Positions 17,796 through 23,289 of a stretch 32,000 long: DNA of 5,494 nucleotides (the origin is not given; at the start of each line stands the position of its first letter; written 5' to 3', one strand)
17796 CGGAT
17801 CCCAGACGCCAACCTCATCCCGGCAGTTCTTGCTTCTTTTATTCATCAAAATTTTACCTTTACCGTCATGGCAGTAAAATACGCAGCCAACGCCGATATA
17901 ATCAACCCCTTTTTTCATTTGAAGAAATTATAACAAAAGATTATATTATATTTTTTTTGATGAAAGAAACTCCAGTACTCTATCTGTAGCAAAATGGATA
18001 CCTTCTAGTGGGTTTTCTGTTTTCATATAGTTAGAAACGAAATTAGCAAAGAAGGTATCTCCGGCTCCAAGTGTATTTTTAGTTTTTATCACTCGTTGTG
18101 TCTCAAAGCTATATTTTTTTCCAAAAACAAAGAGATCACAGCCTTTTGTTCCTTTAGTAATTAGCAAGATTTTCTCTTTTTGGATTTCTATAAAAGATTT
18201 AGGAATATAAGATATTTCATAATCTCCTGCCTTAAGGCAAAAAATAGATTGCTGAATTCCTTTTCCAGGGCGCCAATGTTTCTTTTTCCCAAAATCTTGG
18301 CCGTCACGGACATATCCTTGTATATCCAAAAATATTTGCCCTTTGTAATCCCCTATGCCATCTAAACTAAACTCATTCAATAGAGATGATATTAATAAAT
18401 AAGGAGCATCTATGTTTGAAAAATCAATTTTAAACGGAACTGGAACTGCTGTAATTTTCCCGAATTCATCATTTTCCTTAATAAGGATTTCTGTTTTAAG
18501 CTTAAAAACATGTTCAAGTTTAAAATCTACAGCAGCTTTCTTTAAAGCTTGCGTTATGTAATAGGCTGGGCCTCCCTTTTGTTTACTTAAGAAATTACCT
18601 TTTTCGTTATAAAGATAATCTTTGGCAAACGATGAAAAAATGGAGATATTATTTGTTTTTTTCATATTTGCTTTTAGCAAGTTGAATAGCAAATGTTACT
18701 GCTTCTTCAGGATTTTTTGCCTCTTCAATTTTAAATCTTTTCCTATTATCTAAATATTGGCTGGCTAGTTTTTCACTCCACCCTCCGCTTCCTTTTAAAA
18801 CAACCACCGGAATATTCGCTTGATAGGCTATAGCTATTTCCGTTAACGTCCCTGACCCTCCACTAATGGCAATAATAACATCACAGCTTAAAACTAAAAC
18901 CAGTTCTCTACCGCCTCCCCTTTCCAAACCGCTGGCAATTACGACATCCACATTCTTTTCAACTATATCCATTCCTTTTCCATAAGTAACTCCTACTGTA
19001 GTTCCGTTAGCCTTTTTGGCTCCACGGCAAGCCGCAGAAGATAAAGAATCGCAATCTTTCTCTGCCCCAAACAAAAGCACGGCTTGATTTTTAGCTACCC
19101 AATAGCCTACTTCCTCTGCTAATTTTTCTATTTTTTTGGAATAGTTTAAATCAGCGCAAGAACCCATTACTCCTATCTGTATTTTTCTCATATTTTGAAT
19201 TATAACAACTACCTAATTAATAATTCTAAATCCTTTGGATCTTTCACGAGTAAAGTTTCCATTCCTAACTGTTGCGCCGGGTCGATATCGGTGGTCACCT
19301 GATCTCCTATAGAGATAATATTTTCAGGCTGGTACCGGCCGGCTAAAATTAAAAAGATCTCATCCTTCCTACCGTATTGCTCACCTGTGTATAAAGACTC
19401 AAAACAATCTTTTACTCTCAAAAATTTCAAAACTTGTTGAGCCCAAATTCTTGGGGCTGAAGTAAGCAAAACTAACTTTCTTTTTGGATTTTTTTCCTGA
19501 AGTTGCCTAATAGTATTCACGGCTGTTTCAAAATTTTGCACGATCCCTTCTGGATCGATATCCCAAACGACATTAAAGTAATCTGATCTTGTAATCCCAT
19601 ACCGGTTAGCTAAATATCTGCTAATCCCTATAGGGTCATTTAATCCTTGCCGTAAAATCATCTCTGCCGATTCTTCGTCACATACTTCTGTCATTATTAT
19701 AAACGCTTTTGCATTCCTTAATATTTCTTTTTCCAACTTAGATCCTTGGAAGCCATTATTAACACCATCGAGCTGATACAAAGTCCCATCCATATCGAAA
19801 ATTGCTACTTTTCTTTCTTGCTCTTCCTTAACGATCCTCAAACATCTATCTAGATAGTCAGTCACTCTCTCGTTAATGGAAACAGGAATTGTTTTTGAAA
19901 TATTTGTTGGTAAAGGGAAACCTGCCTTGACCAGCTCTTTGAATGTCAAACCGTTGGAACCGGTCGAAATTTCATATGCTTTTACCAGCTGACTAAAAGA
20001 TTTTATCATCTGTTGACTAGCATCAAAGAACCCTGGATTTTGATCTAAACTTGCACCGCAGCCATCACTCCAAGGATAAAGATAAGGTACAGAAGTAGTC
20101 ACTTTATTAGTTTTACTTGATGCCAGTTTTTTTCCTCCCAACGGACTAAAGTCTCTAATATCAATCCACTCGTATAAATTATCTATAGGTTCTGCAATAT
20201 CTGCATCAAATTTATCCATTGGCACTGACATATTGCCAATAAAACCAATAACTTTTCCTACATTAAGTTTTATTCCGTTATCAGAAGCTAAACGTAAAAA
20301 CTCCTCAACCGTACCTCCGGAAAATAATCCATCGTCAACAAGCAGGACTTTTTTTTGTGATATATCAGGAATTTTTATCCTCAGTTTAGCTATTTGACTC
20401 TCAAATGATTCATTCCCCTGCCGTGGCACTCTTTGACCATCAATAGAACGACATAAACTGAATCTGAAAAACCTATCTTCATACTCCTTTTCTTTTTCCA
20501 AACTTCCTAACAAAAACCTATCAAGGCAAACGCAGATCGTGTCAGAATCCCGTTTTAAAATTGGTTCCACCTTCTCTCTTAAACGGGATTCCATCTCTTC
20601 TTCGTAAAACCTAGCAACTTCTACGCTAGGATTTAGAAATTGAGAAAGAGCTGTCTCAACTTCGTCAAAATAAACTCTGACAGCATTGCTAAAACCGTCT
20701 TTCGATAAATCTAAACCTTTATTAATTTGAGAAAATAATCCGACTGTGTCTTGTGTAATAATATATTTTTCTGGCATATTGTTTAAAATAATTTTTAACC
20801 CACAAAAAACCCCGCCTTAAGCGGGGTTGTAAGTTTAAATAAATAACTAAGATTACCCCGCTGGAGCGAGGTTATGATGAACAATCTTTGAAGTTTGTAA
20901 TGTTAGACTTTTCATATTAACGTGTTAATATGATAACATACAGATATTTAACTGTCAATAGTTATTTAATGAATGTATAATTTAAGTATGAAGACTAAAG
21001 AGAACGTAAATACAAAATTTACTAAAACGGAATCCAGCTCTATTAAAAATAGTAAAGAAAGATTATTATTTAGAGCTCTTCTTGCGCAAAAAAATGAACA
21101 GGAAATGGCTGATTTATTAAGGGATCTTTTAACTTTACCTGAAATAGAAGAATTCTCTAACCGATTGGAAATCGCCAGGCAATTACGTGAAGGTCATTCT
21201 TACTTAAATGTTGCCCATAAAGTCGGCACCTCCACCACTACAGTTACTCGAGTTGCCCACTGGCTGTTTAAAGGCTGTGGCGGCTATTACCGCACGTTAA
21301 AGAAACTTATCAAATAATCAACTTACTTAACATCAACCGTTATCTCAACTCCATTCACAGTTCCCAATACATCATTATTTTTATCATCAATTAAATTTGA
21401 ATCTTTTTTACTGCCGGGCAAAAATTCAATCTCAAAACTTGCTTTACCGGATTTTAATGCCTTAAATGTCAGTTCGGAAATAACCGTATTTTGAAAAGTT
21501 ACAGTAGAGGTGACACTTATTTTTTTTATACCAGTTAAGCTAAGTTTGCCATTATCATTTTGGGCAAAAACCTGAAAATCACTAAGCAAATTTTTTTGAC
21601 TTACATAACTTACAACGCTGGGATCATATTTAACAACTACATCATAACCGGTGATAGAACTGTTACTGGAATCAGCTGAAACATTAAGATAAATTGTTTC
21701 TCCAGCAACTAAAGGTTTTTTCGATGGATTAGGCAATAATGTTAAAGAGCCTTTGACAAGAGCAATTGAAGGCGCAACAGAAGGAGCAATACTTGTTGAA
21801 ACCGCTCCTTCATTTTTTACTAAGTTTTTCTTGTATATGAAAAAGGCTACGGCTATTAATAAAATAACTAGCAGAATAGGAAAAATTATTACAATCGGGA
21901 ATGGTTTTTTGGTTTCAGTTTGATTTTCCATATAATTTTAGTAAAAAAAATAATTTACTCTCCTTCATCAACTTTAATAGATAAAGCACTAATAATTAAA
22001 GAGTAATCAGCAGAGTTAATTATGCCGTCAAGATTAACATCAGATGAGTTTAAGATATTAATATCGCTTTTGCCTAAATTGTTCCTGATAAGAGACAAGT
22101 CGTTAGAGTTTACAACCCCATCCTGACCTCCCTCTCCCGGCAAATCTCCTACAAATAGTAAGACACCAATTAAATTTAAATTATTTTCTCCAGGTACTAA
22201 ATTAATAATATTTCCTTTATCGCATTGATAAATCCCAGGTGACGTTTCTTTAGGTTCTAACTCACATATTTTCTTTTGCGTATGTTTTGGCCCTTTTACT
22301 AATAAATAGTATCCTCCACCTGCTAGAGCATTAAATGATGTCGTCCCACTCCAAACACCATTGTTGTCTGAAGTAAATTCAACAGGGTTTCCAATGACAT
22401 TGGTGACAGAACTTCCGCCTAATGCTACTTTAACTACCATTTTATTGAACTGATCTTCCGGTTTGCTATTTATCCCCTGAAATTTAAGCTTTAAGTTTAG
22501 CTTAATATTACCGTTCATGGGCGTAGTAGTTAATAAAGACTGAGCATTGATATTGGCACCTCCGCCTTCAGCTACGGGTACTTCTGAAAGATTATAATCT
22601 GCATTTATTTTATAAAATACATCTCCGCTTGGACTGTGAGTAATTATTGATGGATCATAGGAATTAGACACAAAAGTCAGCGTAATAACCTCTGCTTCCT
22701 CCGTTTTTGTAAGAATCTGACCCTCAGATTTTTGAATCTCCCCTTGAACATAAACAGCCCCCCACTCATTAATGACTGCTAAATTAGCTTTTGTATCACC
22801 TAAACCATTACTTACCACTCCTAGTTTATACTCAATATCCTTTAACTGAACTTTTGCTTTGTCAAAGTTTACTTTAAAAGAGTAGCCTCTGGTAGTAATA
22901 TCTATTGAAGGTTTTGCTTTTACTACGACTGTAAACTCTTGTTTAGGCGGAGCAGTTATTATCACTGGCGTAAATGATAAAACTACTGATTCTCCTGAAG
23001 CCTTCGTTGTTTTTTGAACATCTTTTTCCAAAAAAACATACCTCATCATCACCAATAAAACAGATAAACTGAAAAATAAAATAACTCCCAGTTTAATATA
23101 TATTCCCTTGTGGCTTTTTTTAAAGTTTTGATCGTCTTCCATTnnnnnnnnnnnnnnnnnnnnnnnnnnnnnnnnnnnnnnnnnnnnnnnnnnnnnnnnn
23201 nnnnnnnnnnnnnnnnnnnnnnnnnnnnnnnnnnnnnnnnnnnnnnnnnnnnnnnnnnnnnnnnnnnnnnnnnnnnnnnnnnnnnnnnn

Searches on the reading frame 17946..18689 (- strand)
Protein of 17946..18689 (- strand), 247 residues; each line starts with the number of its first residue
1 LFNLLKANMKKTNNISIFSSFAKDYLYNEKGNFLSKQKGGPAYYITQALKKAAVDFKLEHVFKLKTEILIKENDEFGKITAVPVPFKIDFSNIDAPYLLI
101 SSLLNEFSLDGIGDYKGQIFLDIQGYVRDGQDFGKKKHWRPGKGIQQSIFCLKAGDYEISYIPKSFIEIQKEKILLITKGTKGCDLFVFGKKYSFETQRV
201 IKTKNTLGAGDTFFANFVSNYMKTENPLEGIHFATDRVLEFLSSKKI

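Call 51: search_protein_families(library=pfam, proteins=[window:17946-18689:-], max_evalue=0.001)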
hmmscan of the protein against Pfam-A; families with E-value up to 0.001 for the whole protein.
window:17946-18689:- (247 aa): 1 family
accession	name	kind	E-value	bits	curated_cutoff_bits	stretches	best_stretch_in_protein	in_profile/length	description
PF00294.29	PfkB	-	3.9e-07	30.2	25.8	1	171-232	219-280/302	pfkB family carbohydrate kinase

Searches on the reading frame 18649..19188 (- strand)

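Call 13: search_protein_families(library=pfam, proteins=[window:18649-19188:-], max_evalue=0.01)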
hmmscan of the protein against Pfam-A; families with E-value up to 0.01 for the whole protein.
window:18649-19188:- (179 aa): 2 families
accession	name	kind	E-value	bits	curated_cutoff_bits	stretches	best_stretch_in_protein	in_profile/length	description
PF18306.6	LDcluster4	-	3e-34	118.2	26.3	1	2-164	1-151/151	SLOG cluster4 family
PF18171.6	LSDAT_prok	-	2.4e-06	27.4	25.4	1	102-158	124-179/195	SLOG in TRPM, prokaryote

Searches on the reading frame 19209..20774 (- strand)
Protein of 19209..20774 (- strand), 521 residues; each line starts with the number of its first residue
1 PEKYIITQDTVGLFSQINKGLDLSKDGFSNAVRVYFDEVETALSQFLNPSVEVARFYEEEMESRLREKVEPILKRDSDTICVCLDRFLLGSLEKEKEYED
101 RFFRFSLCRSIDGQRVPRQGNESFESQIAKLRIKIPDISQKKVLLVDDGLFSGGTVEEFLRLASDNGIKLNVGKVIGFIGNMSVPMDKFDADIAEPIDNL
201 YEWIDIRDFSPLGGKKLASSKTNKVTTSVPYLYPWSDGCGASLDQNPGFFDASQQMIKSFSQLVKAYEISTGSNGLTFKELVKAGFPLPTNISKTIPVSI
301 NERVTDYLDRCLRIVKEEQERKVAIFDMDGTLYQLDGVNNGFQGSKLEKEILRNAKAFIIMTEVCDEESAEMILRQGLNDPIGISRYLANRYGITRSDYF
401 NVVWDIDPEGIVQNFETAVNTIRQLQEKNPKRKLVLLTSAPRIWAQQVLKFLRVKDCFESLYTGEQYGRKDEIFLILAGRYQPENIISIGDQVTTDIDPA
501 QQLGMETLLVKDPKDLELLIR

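Call 13: search_protein_families(library=pfam, proteins=[window:19209-20774:-], max_evalue=0.01)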
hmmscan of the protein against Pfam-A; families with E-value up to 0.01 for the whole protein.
window:19209-20774:- (521 aa): 5 families
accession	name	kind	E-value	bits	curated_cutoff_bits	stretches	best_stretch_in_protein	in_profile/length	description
PF00702.32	Hydrolase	-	2e-12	48.3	26.4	1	322-504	2-191/191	haloacid dehalogenase-like hydrolase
PF13419.12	HAD_2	-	2.2e-08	34.8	23.8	1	325-510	2-178/178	Haloacid dehalogenase-like hydrolase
PF00156.33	Pribosyltran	-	1.6e-05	24.7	26.3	1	131-166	78-113/158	Phosphoribosyl transferase domain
PF13242.12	Hydrolase_like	-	2e-05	24.9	22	1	480-511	16-49/75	HAD-hyrolase-like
PF12710.13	HAD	-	0.00025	22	27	1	324-465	1-142/189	haloacid dehalogenase-like hydrolase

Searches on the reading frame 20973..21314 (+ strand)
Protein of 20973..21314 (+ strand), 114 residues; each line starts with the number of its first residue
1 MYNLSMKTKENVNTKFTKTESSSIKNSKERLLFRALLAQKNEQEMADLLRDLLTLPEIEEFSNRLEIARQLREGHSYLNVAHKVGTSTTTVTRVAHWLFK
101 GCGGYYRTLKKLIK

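Call 13: search_protein_families(library=pfam, proteins=[window:20973-21314:+], max_evalue=0.01)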
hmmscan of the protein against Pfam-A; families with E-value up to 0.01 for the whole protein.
window:20973-21314:+ (114 aa): 4 families
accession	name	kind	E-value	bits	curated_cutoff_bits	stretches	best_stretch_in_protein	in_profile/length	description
PF01371.25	Trp_repressor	-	1.1e-16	61.1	27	1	31-112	5-87/88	Trp repressor protein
PF13384.12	HTH_23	-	0.00079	19.6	24.6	1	63-97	6-40/50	Homeodomain-like domain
PF13542.12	HTH_Tnp_ISL3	-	0.0038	17.1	27.4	1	67-95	20-47/51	Helix-turn-helix domain of transposase family ISL3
PF13936.12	HTH_38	-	0.0059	16.7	27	0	61-94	7-40/44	Helix-turn-helix domain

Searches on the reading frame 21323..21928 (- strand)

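Call 13: search_protein_families(library=pfam, proteins=[window:21323-21928:-], max_evalue=0.01)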
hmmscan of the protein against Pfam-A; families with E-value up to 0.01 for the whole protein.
window:21323-21928:- (201 aa): 1 family
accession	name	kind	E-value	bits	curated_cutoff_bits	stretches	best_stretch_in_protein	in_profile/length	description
PF00963.24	Cohesin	-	7e-08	33.2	24.1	1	75-165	12-109/139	Cohesin domain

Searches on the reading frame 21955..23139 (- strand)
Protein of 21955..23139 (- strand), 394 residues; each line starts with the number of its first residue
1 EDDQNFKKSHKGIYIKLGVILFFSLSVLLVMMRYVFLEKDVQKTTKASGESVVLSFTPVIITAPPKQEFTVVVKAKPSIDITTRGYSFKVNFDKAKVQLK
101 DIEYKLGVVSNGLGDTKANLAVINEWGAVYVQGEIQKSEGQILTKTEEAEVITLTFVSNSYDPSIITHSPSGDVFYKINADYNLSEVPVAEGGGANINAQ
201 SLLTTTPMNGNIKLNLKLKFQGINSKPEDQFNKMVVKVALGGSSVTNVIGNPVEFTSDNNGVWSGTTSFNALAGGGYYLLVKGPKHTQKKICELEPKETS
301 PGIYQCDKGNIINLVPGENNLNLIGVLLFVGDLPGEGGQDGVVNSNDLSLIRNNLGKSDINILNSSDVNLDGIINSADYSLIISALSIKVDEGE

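Call 13: search_protein_families(library=pfam, proteins=[window:21955-23139:-], max_evalue=0.01)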
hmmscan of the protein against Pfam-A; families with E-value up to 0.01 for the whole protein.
window:21955-23139:- (394 aa): 1 family
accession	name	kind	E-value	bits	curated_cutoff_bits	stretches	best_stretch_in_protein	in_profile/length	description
PF00404.24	Dockerin_1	-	3.8e-07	30.7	22.9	1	339-386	6-56/57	Dockerin type I domain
